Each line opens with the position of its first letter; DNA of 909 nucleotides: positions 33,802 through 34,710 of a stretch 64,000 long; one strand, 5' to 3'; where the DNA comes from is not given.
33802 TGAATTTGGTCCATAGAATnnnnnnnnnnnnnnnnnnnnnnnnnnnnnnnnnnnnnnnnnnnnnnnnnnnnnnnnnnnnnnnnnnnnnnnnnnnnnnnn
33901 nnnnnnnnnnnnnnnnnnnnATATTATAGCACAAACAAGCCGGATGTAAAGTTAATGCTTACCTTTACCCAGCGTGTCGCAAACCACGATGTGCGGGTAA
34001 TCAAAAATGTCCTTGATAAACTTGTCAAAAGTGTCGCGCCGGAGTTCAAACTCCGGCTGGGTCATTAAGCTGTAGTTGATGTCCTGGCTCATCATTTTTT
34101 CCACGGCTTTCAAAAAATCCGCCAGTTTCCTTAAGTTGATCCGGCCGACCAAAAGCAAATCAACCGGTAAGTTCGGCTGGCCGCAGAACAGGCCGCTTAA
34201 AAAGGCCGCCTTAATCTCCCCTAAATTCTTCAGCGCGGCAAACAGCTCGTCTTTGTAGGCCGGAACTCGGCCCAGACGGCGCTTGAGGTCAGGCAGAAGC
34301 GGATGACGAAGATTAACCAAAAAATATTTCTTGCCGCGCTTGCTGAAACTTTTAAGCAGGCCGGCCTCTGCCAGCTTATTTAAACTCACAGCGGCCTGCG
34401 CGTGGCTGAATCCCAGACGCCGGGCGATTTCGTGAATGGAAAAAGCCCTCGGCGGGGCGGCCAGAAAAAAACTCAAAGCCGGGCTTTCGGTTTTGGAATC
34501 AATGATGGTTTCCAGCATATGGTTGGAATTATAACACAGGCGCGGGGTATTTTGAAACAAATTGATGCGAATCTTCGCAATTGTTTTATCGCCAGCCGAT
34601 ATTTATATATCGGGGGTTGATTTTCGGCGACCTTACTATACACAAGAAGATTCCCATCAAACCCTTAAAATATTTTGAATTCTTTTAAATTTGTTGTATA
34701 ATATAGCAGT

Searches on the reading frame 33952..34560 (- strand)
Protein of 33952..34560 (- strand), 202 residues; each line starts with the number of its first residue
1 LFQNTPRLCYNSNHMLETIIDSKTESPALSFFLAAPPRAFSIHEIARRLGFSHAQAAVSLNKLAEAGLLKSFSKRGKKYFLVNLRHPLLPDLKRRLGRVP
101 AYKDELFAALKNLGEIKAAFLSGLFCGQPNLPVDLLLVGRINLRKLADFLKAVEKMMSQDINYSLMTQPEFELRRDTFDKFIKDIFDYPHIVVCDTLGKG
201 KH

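Call 42: search_protein_families(library=pfam, proteins=[window:33952-34560:-], max_evalue=0.0001)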
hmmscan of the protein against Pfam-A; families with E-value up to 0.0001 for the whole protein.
window:33952-34560:- (202 aa): 1 family
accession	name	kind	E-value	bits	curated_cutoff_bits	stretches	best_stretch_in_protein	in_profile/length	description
PF12802.13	MarR_2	-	3.5e-06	27.5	27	1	24-70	6-51/61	MarR family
